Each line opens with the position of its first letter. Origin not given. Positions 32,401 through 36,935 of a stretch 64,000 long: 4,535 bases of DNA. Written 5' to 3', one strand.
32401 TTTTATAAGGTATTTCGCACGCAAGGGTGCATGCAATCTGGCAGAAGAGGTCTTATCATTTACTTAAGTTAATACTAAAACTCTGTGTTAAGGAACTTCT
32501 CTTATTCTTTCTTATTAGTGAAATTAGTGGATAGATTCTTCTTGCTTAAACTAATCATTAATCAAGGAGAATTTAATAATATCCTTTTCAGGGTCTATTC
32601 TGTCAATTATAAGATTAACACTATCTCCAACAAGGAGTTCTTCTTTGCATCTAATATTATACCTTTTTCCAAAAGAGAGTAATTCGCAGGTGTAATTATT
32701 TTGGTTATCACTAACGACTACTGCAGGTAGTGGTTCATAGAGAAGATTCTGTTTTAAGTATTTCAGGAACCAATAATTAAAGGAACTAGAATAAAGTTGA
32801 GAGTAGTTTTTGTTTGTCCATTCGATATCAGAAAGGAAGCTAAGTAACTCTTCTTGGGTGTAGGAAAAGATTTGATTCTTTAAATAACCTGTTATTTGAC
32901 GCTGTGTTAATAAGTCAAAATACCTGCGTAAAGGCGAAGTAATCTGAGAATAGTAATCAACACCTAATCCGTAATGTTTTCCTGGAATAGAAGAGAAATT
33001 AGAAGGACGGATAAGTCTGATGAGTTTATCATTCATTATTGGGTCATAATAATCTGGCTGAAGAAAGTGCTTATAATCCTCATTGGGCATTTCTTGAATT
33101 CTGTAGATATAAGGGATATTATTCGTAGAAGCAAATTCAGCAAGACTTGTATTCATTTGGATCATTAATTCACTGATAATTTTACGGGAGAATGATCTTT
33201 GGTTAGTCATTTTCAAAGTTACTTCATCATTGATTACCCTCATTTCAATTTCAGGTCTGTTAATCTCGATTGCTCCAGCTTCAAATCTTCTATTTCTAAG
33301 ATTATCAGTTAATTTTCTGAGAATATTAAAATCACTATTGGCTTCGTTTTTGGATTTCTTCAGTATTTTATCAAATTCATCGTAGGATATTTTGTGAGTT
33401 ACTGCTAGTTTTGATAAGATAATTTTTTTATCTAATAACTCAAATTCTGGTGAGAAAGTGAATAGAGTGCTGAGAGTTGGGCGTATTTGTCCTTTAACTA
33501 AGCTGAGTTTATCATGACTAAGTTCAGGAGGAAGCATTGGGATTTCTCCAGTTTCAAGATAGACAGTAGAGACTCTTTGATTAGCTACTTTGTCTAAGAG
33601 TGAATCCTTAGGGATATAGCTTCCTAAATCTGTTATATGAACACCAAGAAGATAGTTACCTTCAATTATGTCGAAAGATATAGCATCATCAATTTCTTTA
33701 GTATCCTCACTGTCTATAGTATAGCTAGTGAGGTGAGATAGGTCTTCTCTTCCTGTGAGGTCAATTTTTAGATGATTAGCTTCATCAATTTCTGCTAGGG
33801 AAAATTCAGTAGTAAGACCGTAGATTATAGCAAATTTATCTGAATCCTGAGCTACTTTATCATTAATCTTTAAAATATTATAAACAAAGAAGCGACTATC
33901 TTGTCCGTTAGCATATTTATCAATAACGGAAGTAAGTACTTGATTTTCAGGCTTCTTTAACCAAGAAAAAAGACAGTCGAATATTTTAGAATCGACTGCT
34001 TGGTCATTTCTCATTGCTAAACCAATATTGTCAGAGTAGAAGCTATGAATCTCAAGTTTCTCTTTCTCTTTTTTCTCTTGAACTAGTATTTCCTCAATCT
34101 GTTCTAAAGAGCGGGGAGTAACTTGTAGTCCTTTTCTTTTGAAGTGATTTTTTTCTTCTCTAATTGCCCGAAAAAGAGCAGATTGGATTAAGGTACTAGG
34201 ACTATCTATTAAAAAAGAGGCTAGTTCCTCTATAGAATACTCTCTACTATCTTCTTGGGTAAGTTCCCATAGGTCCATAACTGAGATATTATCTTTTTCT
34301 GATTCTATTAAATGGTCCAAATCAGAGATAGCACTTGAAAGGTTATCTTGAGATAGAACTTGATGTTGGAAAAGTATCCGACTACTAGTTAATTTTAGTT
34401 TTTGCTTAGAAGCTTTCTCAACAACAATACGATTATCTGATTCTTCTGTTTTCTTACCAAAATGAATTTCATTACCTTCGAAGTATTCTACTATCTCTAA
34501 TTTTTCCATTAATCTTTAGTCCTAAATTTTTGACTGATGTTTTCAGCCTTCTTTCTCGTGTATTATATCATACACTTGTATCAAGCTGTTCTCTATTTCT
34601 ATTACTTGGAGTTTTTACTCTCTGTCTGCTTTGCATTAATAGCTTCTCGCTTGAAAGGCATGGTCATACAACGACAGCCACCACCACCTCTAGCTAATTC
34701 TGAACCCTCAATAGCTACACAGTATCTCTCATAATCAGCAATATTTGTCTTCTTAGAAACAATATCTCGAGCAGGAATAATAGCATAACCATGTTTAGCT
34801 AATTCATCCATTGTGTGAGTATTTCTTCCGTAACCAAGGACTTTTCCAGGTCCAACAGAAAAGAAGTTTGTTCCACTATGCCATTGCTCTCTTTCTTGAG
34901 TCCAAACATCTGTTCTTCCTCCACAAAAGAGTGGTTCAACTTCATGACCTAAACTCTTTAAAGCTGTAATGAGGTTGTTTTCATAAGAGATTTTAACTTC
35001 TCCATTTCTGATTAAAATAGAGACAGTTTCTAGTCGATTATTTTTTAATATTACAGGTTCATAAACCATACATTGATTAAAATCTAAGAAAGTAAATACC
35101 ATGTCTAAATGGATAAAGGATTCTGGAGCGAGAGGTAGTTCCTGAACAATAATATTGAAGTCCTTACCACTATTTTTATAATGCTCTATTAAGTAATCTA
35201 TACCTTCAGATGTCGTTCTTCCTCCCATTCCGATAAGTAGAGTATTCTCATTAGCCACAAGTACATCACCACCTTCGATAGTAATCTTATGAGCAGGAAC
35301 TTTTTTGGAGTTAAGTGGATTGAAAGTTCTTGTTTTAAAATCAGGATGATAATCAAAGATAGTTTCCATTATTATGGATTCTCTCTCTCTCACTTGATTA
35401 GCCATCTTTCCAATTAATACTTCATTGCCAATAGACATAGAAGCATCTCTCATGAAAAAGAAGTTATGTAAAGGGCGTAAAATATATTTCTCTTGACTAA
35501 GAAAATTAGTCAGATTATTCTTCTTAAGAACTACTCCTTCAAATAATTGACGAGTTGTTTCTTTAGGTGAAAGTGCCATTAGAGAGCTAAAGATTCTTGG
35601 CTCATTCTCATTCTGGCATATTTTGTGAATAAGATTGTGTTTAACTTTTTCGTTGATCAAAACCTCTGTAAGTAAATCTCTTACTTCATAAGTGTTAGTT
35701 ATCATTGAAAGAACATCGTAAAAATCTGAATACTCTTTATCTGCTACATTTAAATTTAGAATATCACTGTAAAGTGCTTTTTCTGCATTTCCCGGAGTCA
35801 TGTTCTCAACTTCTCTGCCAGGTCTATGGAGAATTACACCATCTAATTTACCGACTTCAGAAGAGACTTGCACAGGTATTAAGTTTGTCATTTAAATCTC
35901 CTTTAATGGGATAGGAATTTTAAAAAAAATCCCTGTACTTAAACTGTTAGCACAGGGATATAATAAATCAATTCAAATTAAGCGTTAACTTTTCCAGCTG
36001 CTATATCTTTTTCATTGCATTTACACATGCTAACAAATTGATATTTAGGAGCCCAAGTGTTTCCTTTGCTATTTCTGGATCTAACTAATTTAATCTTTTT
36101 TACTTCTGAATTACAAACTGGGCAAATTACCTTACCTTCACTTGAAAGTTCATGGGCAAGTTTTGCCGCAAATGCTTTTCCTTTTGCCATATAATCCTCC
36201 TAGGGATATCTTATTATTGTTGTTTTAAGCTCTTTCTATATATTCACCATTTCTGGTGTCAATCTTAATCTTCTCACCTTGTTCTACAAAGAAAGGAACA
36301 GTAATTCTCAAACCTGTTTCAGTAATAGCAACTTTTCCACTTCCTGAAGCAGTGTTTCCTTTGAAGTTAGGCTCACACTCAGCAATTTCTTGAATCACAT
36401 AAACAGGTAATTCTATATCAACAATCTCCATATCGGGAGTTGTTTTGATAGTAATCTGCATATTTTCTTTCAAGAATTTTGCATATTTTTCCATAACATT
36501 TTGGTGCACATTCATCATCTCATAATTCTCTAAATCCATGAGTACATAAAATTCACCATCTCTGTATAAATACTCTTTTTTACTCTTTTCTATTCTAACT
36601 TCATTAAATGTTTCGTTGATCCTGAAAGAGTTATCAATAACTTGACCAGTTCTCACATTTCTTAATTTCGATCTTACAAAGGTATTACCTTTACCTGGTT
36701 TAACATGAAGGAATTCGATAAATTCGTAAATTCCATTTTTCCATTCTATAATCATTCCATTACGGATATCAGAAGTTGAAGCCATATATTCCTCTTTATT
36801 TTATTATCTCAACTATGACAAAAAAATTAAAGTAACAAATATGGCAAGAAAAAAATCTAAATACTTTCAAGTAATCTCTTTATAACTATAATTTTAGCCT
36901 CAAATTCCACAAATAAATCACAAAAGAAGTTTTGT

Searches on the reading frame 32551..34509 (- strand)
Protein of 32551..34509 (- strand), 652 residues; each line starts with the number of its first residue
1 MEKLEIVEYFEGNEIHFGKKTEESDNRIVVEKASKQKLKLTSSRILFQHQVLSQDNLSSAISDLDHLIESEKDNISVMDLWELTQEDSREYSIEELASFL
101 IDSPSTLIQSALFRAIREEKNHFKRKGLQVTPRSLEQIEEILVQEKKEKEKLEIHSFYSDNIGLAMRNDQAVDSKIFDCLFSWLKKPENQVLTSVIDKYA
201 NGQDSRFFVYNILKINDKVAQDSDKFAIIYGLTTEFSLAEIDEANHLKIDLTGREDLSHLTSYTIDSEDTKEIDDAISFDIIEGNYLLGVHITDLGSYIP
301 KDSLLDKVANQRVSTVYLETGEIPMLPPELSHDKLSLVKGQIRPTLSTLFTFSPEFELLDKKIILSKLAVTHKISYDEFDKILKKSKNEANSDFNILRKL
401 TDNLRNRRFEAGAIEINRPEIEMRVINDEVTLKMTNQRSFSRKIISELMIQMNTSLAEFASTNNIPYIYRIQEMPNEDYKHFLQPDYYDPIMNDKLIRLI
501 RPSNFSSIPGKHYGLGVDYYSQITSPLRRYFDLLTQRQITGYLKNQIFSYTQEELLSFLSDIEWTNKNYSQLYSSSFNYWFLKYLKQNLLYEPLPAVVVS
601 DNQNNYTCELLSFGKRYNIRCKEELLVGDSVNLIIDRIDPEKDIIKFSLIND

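Call 20: search_protein_families(library=pfam, proteins=[window:32551-34509:-])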
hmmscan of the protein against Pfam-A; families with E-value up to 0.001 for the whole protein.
window:32551-34509:- (652 aa): 2 families
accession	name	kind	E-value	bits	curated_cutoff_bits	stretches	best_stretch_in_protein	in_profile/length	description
PF00773.25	RNB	-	8.6e-70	236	29.3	1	254-544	1-325/326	RNB domain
PF25255.1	wH_RNase_II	-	0.00032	21.2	27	1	71-137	9-78/78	Ribonuclease II, winged helix domain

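Call 23: find_homologous_proteins(query=window:32551-34509:-, max_evalue=1e-50)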
Query window:32551-34509:- (652 aa): 30 proteins with E <= 1e-50 among 8000 candidates.
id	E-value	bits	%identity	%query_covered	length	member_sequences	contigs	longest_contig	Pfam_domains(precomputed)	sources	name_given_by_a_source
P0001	0.0e+0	1431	100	100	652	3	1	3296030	PF00773.26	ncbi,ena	-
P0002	0.0e+0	1158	79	100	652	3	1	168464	PF00773.26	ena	-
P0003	0.0e+0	1114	76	100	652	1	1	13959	PF00773.26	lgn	-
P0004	0.0e+0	1105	77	100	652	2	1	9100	PF00773.26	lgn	-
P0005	0.0e+0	1105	76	100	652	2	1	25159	PF00773.26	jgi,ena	-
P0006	0.0e+0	1090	74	100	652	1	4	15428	PF00773.26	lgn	-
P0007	0.0e+0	1064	74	100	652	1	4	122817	PF00773.26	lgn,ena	-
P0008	0.0e+0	1055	73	100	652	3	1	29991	PF00773.26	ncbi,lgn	-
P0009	9.1e-296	1001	69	100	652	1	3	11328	PF00773.26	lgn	-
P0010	1.8e-295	1000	69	100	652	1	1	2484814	PF00773.26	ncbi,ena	-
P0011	3.9e-294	995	69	100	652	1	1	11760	PF00773.26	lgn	-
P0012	6.1e-293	991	69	100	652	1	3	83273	PF00773.26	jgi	jgi:exoribonuclease-2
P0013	1.7e-291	987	68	100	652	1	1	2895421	PF00773.26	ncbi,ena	-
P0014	3.5e-272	923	63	100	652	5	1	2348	PF00773.26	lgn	-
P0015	2.3e-269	914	62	100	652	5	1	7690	PF00773.26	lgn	-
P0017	1.4e-213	729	51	100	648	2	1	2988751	PF25255.2,PF00773.26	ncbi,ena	-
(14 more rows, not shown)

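Call 24: find_encoding_contigs(protein=P0001, flank=10000, max_places=3)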
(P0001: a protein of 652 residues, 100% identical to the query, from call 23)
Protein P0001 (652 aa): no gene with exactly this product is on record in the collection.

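Call 25: find_encoding_contigs(protein=P0002, flank=10000, max_places=3)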
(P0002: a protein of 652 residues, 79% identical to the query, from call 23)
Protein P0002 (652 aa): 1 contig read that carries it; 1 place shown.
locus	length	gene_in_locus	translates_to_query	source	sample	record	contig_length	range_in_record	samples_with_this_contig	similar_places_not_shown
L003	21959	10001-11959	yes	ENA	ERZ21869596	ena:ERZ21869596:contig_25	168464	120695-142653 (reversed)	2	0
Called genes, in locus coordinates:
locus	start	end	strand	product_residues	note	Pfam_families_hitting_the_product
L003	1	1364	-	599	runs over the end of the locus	PF00009:GTP_EFTU, PF03144:GTP_EFTU_D2, PF22042:EF-G_D2 (weak), PF00679:EFG_C, PF06421:LepA_C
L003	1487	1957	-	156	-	PF02635:DsrE (weak)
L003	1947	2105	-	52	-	PF01206:TusA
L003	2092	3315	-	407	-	PF00586:AIRS, PF02769:AIRS_C, PF11823:Se_S_carrier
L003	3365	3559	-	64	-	PF00266:Aminotran_5 (weak)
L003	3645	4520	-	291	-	PF00266:Aminotran_5, PF00155:Aminotran_1_2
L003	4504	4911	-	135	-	PF03479:PCC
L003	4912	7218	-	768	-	PF13424:TPR_12 (faint), PF00989:PAS (faint), PF08448:PAS_4, PF13426:PAS_9 (faint), PF08448:PAS_4 (weak), PF00512:HisKA (weak), PF02518:HATPase_c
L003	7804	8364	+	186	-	PF08207:EFP_N, PF01132:EFP, PF09285:Elong-fact-P_C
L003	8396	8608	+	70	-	-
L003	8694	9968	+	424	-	PF02274:ADI, PF19420:DDAH_eukar (faint)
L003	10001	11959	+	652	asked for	PF00773:RNB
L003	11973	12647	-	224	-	PF01135:PCMT (weak), PF01596:Methyltransf_3, PF01564:Spermine_synth, PF13578:Methyltransf_24, PF13649:Methyltransf_25 (weak)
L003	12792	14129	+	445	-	PF00072:Response_reg, PF00158:Sigma54_activat, PF14532:Sigma54_activ_2, PF25601:AAA_lid_14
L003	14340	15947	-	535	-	PF01609:DDE_Tnp_1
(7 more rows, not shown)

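Call 27: list_cluster_members(proteins=[P0001, P0010, P0017])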
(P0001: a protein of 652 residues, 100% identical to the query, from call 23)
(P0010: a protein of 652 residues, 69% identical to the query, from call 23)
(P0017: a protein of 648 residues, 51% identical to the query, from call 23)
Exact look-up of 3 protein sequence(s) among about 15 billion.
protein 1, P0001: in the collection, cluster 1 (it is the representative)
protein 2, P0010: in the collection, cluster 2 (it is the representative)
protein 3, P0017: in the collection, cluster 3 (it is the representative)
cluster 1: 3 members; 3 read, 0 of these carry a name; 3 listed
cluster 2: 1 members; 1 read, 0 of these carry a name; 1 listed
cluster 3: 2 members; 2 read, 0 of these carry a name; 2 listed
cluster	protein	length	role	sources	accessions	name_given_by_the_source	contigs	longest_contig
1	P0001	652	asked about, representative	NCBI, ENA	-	-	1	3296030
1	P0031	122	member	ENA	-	-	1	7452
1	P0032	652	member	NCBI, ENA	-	-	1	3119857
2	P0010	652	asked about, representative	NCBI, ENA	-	-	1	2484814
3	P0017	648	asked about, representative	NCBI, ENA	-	-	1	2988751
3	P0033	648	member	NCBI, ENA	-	-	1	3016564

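Call 28: find_encoding_contigs(protein=P0032, flank=10000, max_places=3)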
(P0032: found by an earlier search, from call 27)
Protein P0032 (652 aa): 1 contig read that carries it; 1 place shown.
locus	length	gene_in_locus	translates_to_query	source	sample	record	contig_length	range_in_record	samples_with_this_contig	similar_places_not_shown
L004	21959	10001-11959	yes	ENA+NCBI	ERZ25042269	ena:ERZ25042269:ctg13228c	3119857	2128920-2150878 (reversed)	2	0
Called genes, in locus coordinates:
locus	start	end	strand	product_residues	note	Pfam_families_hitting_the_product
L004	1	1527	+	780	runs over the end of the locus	PF00989:PAS, PF13188:PAS_8 (weak), PF08448:PAS_4, PF13426:PAS_9, PF00989:PAS (weak), PF00512:HisKA, PF02518:HATPase_c, PF00072:Response_reg, +1 more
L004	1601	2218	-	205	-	PF01206:TusA, PF02635:DsrE (weak)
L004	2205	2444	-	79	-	PF11823:Se_S_carrier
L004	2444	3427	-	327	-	PF00586:AIRS, PF02769:AIRS_C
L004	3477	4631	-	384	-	PF00266:Aminotran_5, PF00155:Aminotran_1_2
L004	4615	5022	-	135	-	PF03479:PCC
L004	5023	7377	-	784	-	PF13424:TPR_12 (faint), PF13176:TPR_7 (faint), PF00989:PAS, PF08448:PAS_4, PF13426:PAS_9, PF08448:PAS_4, PF00512:HisKA (weak), PF02518:HATPase_c, +1 more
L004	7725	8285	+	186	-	PF08207:EFP_N, PF01132:EFP, PF09285:Elong-fact-P_C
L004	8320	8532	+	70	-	-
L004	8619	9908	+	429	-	PF02274:ADI, PF19420:DDAH_eukar (weak)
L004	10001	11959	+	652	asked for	PF00773:RNB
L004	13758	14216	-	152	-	PF04892:VanZ-LLP1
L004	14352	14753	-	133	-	PF05635:23S_rRNA_IVP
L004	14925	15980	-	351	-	PF01073:3Beta_HSD, PF01370:Epimerase, PF02719:Polysacc_synt_2, PF04321:RmlD_sub_bind, PF07993:NAD_binding_4 (faint), PF16363:GDP_Man_Dehyd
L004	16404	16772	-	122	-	PF13366:PDDEXK_3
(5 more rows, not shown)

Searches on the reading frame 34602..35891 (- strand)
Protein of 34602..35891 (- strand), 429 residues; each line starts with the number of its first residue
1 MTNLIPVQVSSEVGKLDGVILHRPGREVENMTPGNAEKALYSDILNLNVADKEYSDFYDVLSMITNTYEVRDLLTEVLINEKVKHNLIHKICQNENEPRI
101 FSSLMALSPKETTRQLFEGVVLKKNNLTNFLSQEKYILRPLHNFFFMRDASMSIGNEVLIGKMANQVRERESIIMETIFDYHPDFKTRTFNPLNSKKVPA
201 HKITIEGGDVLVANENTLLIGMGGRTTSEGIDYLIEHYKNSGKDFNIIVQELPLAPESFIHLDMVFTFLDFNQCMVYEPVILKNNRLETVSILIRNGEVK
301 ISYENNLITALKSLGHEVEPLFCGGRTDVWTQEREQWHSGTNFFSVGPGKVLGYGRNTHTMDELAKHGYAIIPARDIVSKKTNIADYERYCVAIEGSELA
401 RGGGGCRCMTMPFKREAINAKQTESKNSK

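Call 32: search_protein_families(library=pfam, proteins=[window:34602-35891:-], max_evalue=0.00001)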
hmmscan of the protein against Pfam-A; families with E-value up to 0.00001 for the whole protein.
window:34602-35891:- (429 aa): 1 family
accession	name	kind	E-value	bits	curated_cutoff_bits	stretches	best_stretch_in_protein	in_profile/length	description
PF02274.22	ADI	-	5.5e-63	213.7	22.8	1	40-415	4-377/377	Arginine deiminase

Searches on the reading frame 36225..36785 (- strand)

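Call 32: search_protein_families(library=pfam, proteins=[window:36225-36785:-], max_evalue=0.00001)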
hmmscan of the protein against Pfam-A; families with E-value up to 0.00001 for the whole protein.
window:36225-36785:- (186 aa): 3 families
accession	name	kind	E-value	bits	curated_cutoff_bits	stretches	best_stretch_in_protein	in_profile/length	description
PF09285.17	Elong-fact-P_C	-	2.1e-23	82.2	25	1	132-185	3-56/56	Elongation factor P, C-terminal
PF08207.18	EFP_N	-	3.7e-22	78.5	23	1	3-60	1-58/58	Elongation factor P (EF-P) KOW-like domain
PF01132.26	EFP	-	4.9e-14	52.5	27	1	71-114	4-47/54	Elongation factor P (EF-P) OB domain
